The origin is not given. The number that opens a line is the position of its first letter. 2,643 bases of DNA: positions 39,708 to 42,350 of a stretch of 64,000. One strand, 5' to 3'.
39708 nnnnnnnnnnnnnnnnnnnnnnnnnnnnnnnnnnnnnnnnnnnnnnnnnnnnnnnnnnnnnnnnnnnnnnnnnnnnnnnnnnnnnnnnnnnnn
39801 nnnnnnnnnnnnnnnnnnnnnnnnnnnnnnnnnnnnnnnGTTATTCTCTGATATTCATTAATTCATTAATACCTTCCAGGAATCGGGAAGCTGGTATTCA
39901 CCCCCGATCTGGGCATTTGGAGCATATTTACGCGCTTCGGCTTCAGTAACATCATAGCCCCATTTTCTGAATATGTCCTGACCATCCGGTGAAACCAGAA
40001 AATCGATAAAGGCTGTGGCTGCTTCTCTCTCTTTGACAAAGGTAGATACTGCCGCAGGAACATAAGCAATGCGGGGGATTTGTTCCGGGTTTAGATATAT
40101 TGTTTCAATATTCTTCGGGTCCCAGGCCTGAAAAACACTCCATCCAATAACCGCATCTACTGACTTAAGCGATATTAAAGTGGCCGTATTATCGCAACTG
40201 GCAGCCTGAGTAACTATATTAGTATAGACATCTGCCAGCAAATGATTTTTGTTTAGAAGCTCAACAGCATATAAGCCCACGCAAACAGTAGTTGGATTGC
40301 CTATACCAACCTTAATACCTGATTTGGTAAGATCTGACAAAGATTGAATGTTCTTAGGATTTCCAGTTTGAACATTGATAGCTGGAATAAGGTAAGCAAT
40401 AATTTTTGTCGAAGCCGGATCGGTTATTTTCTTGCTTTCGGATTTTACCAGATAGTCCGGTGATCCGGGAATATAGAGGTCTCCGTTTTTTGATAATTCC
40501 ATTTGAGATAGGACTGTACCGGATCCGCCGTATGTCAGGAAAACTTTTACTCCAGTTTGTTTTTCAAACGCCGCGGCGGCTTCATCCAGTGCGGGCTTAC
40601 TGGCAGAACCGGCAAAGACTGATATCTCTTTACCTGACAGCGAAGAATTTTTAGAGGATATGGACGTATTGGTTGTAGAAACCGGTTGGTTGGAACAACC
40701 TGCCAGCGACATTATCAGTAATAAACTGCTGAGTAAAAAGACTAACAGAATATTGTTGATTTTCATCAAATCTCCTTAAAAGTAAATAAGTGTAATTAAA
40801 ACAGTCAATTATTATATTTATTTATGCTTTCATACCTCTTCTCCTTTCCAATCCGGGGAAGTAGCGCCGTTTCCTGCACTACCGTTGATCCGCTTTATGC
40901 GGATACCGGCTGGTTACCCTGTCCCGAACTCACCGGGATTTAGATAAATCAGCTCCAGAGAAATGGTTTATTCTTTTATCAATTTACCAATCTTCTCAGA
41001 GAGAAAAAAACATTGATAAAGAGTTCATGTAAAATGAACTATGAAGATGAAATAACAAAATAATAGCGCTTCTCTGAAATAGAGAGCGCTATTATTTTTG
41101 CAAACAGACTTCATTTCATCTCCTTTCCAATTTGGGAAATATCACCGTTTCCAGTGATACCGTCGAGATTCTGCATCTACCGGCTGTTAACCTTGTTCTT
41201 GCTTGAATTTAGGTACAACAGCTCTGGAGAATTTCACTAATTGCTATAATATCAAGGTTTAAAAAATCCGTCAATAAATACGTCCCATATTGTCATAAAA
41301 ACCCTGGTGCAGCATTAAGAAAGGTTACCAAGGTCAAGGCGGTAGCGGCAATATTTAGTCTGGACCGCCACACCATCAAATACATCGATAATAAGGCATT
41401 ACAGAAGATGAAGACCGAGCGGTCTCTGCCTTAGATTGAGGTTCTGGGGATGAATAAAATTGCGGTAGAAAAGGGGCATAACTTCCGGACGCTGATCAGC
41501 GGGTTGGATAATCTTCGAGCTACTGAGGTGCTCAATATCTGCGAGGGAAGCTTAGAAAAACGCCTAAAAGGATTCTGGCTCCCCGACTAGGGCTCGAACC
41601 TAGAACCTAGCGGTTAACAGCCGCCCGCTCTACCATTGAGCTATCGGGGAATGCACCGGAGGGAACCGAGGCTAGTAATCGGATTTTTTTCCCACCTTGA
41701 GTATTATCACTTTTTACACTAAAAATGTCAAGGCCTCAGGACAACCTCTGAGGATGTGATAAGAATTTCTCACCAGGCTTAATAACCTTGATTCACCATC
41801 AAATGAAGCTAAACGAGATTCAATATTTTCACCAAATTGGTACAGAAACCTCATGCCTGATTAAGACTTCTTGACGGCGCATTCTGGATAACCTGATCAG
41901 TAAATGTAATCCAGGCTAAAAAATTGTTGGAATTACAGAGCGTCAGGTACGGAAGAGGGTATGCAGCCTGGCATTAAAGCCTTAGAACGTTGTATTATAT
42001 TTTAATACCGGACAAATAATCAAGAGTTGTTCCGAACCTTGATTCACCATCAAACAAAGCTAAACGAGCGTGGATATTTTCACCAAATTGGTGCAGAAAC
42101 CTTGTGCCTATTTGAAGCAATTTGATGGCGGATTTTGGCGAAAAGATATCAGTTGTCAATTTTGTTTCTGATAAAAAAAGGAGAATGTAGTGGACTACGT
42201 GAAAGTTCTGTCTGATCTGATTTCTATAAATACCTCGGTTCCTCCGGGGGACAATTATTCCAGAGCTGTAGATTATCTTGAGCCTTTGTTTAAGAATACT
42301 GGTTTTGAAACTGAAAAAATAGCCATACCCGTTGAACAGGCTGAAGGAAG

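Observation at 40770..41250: Two tandem Moco-riboswitch-like elements with covarying stems, separated by a terminator hairpin, upstream of modABC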

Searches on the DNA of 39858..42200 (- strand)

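Call 12: search_rna_families(sources=[L001, L002, L003, L004, L005, L006, L007, L008, L009, L010, L011, L012, L013, L014], threshold=gathering)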
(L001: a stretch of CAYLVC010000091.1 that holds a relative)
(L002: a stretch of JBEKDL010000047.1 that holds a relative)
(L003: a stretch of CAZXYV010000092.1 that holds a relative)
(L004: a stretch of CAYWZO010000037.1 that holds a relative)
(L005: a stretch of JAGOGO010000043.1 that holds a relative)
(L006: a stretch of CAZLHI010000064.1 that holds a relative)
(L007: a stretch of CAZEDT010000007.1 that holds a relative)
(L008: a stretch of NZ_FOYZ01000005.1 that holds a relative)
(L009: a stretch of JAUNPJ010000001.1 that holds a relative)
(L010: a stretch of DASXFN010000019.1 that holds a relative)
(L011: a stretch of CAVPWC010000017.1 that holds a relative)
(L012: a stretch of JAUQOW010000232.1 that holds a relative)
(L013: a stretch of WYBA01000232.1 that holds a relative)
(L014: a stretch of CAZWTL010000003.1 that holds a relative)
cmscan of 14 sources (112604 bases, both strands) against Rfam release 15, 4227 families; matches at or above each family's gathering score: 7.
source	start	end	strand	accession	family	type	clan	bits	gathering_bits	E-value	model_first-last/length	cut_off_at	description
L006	5979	8651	+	RF02541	LSU_rRNA_bacteria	Gene; rRNA;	CL00112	2313.3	50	0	1-2555/2925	3'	Bacterial large subunit ribosomal RNA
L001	3789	3939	+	RF01055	Molybdenum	Cis-reg; riboswitch;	-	56.4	36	1.3e-10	1-135/135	no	Molybdenum/Tungsten riboswitch aptamer (Moco RNA motif)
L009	3580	3660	-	RF01051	c-di-GMP-I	Cis-reg; riboswitch;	CL00126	55.1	35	8.9e-08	1-87/87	no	c-di-GMP-I riboswitch aptamer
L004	3801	3947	+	RF01055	Molybdenum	Cis-reg; riboswitch;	-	54.2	36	5.8e-10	1-135/135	no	Molybdenum/Tungsten riboswitch aptamer (Moco RNA motif)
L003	3789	3936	+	RF01055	Molybdenum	Cis-reg; riboswitch;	-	53.9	36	7.2e-10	1-135/135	no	Molybdenum/Tungsten riboswitch aptamer (Moco RNA motif)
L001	3513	3650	+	RF01055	Molybdenum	Cis-reg; riboswitch;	-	47.9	36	4.2e-08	1-135/135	no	Molybdenum/Tungsten riboswitch aptamer (Moco RNA motif)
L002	3796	3939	+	RF01055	Molybdenum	Cis-reg; riboswitch;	-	44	36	5.8e-07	1-135/135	no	Molybdenum/Tungsten riboswitch aptamer (Moco RNA motif)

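Call 20: search_rna_families(sources=[L021, L022, L023, L024, L025, L026, L027], threshold=gathering)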
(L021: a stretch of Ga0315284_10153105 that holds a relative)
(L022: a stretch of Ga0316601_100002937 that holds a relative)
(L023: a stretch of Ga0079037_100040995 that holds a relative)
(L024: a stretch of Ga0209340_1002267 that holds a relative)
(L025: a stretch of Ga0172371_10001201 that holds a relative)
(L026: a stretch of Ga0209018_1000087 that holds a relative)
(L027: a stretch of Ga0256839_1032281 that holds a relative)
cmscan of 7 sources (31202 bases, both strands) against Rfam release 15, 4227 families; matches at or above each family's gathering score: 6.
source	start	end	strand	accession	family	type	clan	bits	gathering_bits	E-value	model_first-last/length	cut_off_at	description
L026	423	562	+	RF01055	Molybdenum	Cis-reg; riboswitch;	-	69.5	36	5.5e-15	1-135/135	no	Molybdenum/Tungsten riboswitch aptamer (Moco RNA motif)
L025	2436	2558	-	RF01055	Molybdenum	Cis-reg; riboswitch;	-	62.2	36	7.6e-13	1-135/135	no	Molybdenum/Tungsten riboswitch aptamer (Moco RNA motif)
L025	2649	2812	+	RF01055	Molybdenum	Cis-reg; riboswitch;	-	54.1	36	1.8e-10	1-135/135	no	Molybdenum/Tungsten riboswitch aptamer (Moco RNA motif)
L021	102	236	+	RF01055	Molybdenum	Cis-reg; riboswitch;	-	51.6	36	9.3e-10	1-135/135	no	Molybdenum/Tungsten riboswitch aptamer (Moco RNA motif)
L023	12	152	+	RF01055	Molybdenum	Cis-reg; riboswitch;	-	42.9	36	3.4e-07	1-135/135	no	Molybdenum/Tungsten riboswitch aptamer (Moco RNA motif)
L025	6596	6657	+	RF01734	Fluoride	Cis-reg; riboswitch;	-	42.4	34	1.1e-08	1-64/64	no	Fluoride riboswitch aptamer (crcB RNA motif)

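Call 30: search_rna_families(sources=[L030, L031, L032, L033], threshold=gathering)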
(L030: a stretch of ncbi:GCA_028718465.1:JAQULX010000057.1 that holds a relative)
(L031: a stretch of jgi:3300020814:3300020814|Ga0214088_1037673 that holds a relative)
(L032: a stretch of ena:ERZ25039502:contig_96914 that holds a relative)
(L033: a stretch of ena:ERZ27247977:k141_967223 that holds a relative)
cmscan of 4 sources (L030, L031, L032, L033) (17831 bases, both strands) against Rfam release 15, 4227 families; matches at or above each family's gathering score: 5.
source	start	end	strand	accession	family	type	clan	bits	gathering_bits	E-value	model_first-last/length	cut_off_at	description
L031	92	239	+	RF01055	Molybdenum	Cis-reg; riboswitch;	-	58.6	36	4.9e-12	1-135/135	no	Molybdenum/Tungsten riboswitch aptamer (Moco RNA motif)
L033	517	651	+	RF01055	Molybdenum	Cis-reg; riboswitch;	-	53.2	36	1.9e-10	1-135/135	no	Molybdenum/Tungsten riboswitch aptamer (Moco RNA motif)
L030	365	501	+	RF01055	Molybdenum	Cis-reg; riboswitch;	-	48.7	36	3.7e-09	1-135/135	no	Molybdenum/Tungsten riboswitch aptamer (Moco RNA motif)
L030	628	774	+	RF01055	Molybdenum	Cis-reg; riboswitch;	-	42.4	36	2.6e-07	1-135/135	no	Molybdenum/Tungsten riboswitch aptamer (Moco RNA motif)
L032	2375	2512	+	RF01055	Molybdenum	Cis-reg; riboswitch;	-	42.4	36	2.7e-07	1-135/135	no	Molybdenum/Tungsten riboswitch aptamer (Moco RNA motif)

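Call 59: search_rna_families(source=window, start=40400, end=42200, threshold=evalue, max_evalue=1)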
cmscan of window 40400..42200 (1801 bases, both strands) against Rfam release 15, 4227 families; matches with E-value up to 1: 4.
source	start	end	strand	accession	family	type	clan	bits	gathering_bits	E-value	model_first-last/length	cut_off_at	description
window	41579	41650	-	RF00005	tRNA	Gene; tRNA;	CL00001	68.2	29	2.7e-14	1-71/71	no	tRNA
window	41104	41241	-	RF01055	Molybdenum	Cis-reg; riboswitch;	-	57.6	36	9.3e-13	1-135/135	no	Molybdenum/Tungsten riboswitch aptamer (Moco RNA motif)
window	40825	40972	-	RF01055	Molybdenum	Cis-reg; riboswitch;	-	56.5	36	2e-12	1-135/135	no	Molybdenum/Tungsten riboswitch aptamer (Moco RNA motif)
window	41012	41143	+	RF01470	rli38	Gene; sRNA;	-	26.1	49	0.64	1-150/150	no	Listeria sRNA rli38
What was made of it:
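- On Moco RNA motif (Rfam RF01055): Confirmed in call 59.
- Tried and rejected: None was found at E <= 1, apart from a chance-level rli38 match (call 59).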
